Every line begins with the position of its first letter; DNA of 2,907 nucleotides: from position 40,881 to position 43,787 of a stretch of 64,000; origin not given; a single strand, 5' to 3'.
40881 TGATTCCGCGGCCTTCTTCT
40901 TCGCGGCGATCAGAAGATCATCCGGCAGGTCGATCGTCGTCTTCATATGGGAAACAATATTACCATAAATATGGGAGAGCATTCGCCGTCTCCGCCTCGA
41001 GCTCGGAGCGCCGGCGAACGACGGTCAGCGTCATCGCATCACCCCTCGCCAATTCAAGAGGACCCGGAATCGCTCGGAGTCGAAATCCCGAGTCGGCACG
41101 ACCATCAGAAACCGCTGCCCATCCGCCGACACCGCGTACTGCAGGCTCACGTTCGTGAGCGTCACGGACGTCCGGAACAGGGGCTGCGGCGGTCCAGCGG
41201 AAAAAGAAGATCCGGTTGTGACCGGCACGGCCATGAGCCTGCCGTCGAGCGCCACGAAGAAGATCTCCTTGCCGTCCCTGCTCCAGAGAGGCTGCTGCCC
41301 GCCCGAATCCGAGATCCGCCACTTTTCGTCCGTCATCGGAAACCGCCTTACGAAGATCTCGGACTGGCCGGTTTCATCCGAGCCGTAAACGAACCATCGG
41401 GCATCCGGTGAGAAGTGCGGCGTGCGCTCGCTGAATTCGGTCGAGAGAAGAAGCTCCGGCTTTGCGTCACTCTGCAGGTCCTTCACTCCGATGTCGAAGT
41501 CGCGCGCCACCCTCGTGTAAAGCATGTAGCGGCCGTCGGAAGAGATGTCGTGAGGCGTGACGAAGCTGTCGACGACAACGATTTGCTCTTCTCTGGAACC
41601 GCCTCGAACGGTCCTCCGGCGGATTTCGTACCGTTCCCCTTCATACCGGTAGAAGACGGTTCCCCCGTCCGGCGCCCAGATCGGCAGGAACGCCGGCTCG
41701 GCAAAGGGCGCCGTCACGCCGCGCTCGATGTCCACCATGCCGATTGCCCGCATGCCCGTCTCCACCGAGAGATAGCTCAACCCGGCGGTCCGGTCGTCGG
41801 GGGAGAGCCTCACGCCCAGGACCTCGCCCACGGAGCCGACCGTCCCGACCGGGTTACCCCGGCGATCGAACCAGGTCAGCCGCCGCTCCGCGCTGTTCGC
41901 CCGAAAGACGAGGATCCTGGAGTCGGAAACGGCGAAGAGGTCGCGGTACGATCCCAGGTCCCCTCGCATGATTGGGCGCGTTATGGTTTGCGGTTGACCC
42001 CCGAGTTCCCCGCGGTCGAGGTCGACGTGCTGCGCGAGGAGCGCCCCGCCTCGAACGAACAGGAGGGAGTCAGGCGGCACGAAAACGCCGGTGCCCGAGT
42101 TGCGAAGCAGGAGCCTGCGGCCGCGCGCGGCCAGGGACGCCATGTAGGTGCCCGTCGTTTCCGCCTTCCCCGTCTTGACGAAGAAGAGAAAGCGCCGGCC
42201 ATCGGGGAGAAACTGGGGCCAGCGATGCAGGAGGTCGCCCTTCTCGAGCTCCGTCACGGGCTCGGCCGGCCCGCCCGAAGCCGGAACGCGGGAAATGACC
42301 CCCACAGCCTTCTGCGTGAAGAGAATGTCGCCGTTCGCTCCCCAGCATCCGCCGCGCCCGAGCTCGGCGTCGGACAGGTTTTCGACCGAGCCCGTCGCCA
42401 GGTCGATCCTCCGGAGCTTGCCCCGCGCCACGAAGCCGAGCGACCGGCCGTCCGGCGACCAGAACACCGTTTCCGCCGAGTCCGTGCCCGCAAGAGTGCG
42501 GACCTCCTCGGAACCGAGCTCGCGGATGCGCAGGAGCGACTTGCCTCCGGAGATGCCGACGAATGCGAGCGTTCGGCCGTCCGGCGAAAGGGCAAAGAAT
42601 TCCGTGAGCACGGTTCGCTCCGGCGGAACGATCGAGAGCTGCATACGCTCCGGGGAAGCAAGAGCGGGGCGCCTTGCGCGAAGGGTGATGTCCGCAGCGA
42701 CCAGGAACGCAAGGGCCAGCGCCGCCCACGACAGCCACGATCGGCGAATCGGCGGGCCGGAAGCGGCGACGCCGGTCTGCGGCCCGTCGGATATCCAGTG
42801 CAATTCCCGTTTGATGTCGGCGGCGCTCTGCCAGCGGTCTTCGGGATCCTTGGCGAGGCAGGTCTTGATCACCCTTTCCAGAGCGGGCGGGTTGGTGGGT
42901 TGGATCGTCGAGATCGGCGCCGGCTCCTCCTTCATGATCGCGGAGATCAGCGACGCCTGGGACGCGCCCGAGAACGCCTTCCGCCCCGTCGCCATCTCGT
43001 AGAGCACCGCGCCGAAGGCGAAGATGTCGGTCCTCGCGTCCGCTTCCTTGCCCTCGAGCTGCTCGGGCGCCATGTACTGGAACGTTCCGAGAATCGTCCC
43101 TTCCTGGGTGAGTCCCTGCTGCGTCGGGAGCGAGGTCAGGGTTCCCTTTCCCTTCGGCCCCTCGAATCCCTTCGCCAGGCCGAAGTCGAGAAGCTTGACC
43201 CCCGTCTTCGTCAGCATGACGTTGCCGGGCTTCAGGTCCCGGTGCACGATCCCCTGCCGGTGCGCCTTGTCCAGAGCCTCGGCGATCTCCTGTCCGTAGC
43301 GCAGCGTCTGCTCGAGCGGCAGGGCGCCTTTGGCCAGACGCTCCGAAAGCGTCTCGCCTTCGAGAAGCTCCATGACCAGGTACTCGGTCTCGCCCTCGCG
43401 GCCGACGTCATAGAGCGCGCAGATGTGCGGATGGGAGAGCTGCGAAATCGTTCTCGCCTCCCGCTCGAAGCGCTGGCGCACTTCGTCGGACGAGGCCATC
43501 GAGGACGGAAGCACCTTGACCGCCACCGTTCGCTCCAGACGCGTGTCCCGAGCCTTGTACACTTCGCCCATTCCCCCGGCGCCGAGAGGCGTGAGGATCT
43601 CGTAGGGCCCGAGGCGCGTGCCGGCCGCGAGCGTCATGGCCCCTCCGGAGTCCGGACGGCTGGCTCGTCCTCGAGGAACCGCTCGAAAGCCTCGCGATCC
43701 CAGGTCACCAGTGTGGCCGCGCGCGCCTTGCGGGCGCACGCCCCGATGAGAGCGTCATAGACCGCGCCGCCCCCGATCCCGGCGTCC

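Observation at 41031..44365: Second, non-homologous TA cassette (AbrB-type antitoxin + PIN toxin) translationally coupled to kinase K4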

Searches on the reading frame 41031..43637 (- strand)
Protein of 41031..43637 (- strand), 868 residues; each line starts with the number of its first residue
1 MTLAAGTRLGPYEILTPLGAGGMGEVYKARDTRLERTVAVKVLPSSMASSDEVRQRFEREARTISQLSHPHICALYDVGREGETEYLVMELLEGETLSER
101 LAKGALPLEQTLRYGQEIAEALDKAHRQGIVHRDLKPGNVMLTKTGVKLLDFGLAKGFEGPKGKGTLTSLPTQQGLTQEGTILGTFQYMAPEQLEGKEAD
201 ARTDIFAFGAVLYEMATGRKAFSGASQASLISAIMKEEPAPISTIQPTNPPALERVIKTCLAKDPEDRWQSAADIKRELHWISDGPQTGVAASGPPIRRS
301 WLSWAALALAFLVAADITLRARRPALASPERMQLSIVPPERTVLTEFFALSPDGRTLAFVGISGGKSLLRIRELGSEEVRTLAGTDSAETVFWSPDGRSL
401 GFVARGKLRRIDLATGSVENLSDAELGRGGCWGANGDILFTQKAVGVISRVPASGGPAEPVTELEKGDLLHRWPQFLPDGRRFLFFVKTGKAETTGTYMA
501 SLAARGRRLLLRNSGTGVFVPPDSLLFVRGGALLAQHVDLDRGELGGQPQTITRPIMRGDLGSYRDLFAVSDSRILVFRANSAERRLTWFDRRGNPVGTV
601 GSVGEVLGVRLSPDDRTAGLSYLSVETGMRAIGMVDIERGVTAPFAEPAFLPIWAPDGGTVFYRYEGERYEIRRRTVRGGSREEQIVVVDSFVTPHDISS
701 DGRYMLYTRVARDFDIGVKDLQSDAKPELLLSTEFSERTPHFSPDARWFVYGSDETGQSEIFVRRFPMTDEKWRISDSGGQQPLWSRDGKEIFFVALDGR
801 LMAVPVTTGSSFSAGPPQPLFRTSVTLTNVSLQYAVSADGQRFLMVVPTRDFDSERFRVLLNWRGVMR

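Call 4: search_protein_families(library=pfam, proteins=[window:41031-43637:-], max_evalue=0.01)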
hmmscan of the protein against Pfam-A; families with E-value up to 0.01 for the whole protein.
window:41031-43637:- (868 aa): 6 families
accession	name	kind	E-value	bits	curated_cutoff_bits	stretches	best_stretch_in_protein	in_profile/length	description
PF00069.31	Pkinase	-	4.7e-51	174.1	31.7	1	12-270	1-253/263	Protein kinase domain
PF07714.23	PK_Tyr_Ser-Thr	-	2.3e-38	132.4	23.1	1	14-270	3-250/258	Protein tyrosine and serine/threonine kinase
PF07676.18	PD40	-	8e-16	58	20.9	1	729-763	3-38/38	WD40-like Beta Propeller Repeat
PF01636.29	APH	-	3.2e-08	34.1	23.2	2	119-155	159-197/239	Phosphotransferase enzyme family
PF03109.22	ABC1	-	8.5e-08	32.1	22.9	1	55-157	118-216/244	ABC1 atypical kinase-like domain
PF01163.29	RIO1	-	0.00077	19.6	22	1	27-153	25-149/187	RIO domain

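Call 33: search_protein_families(library=padloc, proteins=[window:41031-43637:-], max_evalue=0.001)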
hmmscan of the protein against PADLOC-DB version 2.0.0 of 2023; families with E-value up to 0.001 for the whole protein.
window:41031-43637:- (868 aa): 34 families (the best 25 are shown)
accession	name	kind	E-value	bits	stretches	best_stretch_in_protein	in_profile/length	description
PDLC04042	PD-T4-6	-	3.3e-95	317.1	1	10-285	9-275/292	-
PDLC04061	PD-T4-6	-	3.3e-94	315.2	1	10-284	16-285/510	-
PDLC04053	PD-T4-6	-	6.5e-88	293.2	1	5-287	4-276/311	-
PDLC04060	PD-T4-6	-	3.4e-82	274.9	1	10-292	8-279/486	-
PDLC04043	PD-T4-6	-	8.1e-82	273.7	1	7-291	12-286/452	-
PDLC04039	PD-T4-6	-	1.2e-80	269.8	1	5-288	9-281/458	-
PDLC04054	PD-T4-6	-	4.5e-77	257.8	1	1-288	1-279/347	-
PDLC04052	PD-T4-6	-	3e-76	255.6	1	11-292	10-286/496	-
PDLC04138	mad6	-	1.6e-74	250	1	10-308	51-339/659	mads_6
PDLC04041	PD-T4-6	-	2.1e-73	246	1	2-276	20-287/443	-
PDLC04047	PD-T4-6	-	3.1e-71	238.1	1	7-280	7-270/327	-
PDLC04040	PD-T4-6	-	5e-71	238.1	1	18-286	2-269/547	-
PDLC04057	PD-T4-6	-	3.6e-70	235.2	1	10-280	8-268/443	-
PDLC01088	C3a189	-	1.4e-68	230.2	1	18-334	5-297/840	kinase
PDLC04048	PD-T4-6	-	7.5e-63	211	1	11-279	11-269/354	-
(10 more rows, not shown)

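Call 34: search_protein_families(library=ncbifam, proteins=[window:41031-43637:-], max_evalue=0.001)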
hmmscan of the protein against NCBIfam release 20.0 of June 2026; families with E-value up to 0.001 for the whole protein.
window:41031-43637:- (868 aa): 23 families
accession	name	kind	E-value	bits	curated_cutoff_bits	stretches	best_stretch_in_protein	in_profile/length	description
NF033483.0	PknB_PASTA_kin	equivalog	1.9e-92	311.1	450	1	12-287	9-273/563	Stk1 family PASTA domain-containing Ser/Thr kinase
NF052427.1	StpK7MSMEG_1200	equivalog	1.2e-63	215.5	900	1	6-279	3-265/601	serine/threonine protein kinase StpK7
NF009651.0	PRK13184.1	equivalog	9.5e-47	159.5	839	1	10-280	2-288/932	serine/threonine-protein kinase PknD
NF047741.1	antiphage_MADS6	equivalog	2.8e-46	158.3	460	2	117-290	307-468/612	methylation-associated defense system protein kinase MAD6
TIGR03903.1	TOMM_kin_cyc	equivalog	1.1e-45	155.9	705.75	1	36-277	4-245/1267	TOMM system kinase/cyclase fusion protein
NF053615.1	SerThrKinAfsKStmc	equivalog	2.7e-33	115.6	1300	1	7-291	10-279/809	protein serine/threonine kinase AfsK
NF038150.1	lanthi_synth_IV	equivalog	5.8e-29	101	650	1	23-280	202-454/851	class IV lanthionine synthetase LanL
NF033442.0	BREX_PglW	equivalog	7.2e-28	96.9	990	2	11-156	513-661/1391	BREX system serine/threonine kinase PglW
TIGR02800.1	propeller_TolB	equivalog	1.9e-17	63.3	343.15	1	647-799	191-344/418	Tol-Pal system beta propeller repeat protein TolB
NF038151.1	lanthi_synth_III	equivalog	1.7e-16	59.8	575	1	10-161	220-389/833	class III lanthionine synthetase LanKC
NF011464.0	PRK14879.1-7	equivalog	3.1e-12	46.7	246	1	55-156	51-150/221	Kae1-associated kinase Bud32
TIGR03724.2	arch_bud32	equivalog_domain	6.3e-12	45.4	125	1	54-156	37-132/193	KEOPS complex kinase/ATPase Bud32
NF011463.0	PRK14879.1-4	equivalog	2.1e-11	43.7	188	1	51-156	59-161/237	Kae1-associated kinase Bud32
NF007174.0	PRK09605.1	equivalog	4.4e-10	38.7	447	1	54-156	380-474/535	bifunctional N(6)-L-threonylcarbamoyladenine synthase/serine/threonine protein kinase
NF033523.0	lasso_peptidase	equivalog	7e-10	38.3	400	0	651-709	92-150/638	Atxe2 family lasso peptide isopeptidase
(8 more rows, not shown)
